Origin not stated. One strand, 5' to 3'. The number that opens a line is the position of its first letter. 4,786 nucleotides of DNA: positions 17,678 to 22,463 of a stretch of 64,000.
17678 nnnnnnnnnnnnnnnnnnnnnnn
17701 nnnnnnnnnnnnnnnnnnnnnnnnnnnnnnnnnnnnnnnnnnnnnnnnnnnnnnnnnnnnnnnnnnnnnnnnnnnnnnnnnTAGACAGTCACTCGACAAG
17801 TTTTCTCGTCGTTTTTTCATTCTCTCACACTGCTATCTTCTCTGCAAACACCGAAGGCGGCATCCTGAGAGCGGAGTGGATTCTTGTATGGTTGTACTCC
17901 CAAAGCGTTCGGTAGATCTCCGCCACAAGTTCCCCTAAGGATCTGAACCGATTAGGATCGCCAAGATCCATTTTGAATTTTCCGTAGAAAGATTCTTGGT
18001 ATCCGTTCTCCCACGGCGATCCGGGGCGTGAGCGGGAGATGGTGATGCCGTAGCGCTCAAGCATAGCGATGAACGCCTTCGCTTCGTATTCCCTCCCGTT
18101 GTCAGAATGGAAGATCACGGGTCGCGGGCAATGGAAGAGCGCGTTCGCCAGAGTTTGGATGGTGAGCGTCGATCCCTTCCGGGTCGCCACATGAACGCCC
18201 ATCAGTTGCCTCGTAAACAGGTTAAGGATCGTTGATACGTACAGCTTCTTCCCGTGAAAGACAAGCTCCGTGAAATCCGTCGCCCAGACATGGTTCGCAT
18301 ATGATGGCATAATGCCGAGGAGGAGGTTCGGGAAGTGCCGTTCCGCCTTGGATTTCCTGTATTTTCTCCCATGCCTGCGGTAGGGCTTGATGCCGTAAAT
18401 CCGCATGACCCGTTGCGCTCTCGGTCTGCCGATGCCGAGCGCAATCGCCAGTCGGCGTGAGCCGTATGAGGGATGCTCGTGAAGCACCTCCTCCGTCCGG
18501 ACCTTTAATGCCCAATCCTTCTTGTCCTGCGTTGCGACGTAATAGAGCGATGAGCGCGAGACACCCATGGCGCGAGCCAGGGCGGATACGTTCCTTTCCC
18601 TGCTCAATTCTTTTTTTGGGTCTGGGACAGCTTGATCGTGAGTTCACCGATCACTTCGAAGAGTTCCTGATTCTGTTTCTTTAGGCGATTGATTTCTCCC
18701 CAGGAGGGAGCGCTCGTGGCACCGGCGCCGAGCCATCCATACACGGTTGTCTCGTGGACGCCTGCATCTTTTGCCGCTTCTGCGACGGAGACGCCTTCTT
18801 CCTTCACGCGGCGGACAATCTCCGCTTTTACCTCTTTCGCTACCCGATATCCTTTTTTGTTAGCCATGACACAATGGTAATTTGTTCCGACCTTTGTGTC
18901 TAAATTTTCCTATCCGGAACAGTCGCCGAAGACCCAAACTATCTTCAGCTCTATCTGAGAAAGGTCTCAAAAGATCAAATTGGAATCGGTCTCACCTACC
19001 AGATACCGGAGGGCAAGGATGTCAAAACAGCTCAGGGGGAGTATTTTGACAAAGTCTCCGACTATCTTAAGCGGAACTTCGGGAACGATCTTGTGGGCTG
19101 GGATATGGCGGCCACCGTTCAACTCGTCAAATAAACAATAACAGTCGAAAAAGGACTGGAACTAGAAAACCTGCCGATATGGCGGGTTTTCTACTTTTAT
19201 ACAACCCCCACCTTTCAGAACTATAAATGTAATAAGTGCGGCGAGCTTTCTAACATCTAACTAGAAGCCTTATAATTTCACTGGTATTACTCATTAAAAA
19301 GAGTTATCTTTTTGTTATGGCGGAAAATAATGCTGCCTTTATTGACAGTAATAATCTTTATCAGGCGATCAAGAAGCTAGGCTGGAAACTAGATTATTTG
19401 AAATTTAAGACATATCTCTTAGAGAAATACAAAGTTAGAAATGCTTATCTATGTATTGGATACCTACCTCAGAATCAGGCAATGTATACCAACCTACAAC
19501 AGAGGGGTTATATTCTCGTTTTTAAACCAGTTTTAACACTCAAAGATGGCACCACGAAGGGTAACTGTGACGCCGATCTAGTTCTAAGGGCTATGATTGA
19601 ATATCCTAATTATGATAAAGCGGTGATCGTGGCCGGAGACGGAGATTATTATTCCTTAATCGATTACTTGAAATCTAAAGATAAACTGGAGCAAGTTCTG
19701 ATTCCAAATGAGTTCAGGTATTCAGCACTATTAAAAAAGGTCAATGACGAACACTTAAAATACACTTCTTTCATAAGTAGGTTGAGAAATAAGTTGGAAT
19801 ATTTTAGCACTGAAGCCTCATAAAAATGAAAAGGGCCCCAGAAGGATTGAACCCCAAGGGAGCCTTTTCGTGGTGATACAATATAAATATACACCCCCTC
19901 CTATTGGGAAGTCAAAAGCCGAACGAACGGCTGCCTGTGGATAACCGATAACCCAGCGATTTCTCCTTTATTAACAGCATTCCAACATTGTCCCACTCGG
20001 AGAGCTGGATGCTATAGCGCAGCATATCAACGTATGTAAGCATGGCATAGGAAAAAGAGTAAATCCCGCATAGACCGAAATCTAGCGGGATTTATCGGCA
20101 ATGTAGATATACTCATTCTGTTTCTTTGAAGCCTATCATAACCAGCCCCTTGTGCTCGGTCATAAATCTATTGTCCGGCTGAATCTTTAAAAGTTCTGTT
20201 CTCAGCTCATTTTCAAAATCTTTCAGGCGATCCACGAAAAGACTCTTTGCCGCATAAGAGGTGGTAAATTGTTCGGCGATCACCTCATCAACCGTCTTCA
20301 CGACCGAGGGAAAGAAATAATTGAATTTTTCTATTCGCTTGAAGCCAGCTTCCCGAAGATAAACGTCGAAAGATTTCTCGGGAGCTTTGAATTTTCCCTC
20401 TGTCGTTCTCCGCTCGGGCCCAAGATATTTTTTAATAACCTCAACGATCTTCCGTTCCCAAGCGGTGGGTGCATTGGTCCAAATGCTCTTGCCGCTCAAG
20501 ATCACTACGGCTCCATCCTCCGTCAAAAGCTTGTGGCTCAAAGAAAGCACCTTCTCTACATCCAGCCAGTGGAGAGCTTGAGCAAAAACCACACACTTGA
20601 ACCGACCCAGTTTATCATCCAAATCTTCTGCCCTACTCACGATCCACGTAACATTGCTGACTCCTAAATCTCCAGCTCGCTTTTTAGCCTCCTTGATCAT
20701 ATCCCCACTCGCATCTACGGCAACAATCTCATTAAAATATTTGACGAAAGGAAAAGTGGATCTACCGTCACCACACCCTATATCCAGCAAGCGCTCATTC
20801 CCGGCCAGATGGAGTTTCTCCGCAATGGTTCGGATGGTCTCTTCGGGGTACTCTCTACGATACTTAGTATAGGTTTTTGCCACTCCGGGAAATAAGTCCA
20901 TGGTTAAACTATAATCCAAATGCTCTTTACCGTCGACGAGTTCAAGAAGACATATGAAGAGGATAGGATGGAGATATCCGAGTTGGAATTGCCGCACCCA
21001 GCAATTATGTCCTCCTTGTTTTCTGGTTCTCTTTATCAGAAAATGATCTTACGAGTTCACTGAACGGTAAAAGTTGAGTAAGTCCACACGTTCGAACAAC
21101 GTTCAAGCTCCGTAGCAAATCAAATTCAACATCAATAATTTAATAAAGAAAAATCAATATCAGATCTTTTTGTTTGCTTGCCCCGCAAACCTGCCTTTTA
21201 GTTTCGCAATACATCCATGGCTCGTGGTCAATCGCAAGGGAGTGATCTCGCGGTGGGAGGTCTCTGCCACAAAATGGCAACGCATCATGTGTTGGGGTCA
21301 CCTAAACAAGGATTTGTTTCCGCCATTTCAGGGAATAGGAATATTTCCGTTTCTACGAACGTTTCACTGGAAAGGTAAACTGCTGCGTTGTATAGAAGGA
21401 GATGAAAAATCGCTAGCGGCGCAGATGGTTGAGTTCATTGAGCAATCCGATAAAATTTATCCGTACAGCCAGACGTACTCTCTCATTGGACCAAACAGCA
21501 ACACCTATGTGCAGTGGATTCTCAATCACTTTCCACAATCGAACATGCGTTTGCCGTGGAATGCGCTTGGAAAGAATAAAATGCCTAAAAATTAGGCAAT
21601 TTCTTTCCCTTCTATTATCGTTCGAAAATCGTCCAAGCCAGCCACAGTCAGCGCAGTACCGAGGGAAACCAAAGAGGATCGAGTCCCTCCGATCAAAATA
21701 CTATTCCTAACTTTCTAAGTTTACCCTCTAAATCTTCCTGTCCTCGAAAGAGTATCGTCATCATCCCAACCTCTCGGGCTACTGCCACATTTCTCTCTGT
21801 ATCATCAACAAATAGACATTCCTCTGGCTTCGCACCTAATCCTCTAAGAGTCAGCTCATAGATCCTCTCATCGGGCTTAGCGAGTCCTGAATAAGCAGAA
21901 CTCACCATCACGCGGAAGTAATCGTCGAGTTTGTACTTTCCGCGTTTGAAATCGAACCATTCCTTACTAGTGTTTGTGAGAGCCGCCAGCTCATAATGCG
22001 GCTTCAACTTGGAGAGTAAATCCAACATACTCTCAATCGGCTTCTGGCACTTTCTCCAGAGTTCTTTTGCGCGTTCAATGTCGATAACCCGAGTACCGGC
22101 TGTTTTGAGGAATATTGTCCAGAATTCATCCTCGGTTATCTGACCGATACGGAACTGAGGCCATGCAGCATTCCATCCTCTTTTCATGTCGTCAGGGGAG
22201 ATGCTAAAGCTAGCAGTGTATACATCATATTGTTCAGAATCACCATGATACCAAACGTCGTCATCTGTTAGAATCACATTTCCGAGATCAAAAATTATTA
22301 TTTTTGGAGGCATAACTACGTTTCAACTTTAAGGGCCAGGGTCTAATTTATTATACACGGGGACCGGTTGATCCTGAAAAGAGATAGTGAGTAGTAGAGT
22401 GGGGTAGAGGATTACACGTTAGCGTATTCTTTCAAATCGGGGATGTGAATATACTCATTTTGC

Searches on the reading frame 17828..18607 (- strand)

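Call 38: search_protein_families(library=pfam, proteins=[window:17828-18607:-], max_evalue=0.00001)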
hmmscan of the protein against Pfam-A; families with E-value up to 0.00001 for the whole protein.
window:17828-18607:- (260 aa): 2 families
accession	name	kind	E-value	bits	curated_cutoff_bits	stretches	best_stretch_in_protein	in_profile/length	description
PF00665.32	rve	-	3.5e-20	72.6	32.6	1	104-198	4-102/102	Integrase core domain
PF13683.12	rve_3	-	5.8e-15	55.2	26.5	1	186-249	1-64/67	Integrase core domain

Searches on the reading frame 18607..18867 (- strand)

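Call 38: search_protein_families(library=pfam, proteins=[window:18607-18867:-], max_evalue=0.00001)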
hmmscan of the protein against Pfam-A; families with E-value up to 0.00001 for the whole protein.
window:18607-18867:- (87 aa): 3 families
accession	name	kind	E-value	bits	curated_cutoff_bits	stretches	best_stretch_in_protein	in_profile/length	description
PF01527.26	HTH_Tnp_1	-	4.1e-08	33.8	24.1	1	11-69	9-70/75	Transposase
PF13384.12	HTH_23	-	1.8e-06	28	24.6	1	12-46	5-38/50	Homeodomain-like domain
PF13518.12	HTH_28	-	9.2e-06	26.1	25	0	14-46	2-33/52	Helix-turn-helix domain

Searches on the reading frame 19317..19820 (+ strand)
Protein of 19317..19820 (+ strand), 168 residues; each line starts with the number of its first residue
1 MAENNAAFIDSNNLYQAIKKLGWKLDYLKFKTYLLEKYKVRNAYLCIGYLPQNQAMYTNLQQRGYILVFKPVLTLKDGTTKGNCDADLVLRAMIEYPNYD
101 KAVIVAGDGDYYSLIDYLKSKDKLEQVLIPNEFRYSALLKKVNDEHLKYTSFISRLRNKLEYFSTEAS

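Call 38: search_protein_families(library=pfam, proteins=[window:19317-19820:+], max_evalue=0.00001)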
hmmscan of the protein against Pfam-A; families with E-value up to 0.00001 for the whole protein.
window:19317-19820:+ (168 aa): 1 family
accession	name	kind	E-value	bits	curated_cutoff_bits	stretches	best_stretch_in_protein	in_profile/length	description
PF01936.24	NYN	-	2e-13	51.5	24.2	1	7-143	4-138/145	NYN domain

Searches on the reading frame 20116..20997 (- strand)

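Call 38: search_protein_families(library=pfam, proteins=[window:20116-20997:-], max_evalue=0.00001)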
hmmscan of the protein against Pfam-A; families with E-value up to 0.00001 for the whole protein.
window:20116-20997:- (294 aa): 7 families
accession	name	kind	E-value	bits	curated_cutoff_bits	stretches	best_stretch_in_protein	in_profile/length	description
PF13649.12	Methyltransf_25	-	3.8e-17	63.2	27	1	71-162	2-97/97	Methyltransferase domain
PF08241.18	Methyltransf_11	-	1.2e-15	58.4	21.2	1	71-166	1-95/95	Methyltransferase domain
PF13847.12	Methyltransf_31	-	1.7e-15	57.4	27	1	66-180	3-129/145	Methyltransferase domain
PF08242.18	Methyltransf_12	-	6.3e-14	52.9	30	1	71-163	1-97/98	Methyltransferase domain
PF01209.24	Ubie_methyltran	-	2.1e-10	40.8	20.1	1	66-194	48-183/233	ubiE/COQ5 methyltransferase family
PF13489.12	Methyltransf_23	-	1e-09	38.8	27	1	43-220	1-160/164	Methyltransferase domain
PF02353.26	CMAS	-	1.7e-07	31.3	27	1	54-197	50-194/273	Mycolic acid cyclopropane synthetase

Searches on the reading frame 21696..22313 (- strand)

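Call 38: search_protein_families(library=pfam, proteins=[window:21696-22313:-], max_evalue=0.00001)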
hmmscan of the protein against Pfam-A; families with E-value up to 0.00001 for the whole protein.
window:21696-22313:- (206 aa): 3 families
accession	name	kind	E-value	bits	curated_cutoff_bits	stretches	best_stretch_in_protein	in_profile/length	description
PF13419.12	HAD_2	-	4.3e-16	60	23.8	1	6-188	1-177/178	Haloacid dehalogenase-like hydrolase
PF00702.32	Hydrolase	-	6.1e-16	59.8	26.4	1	4-183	2-191/191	haloacid dehalogenase-like hydrolase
PF13242.12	Hydrolase_like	-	6.6e-06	26.4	22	0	145-191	3-50/75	HAD-hyrolase-like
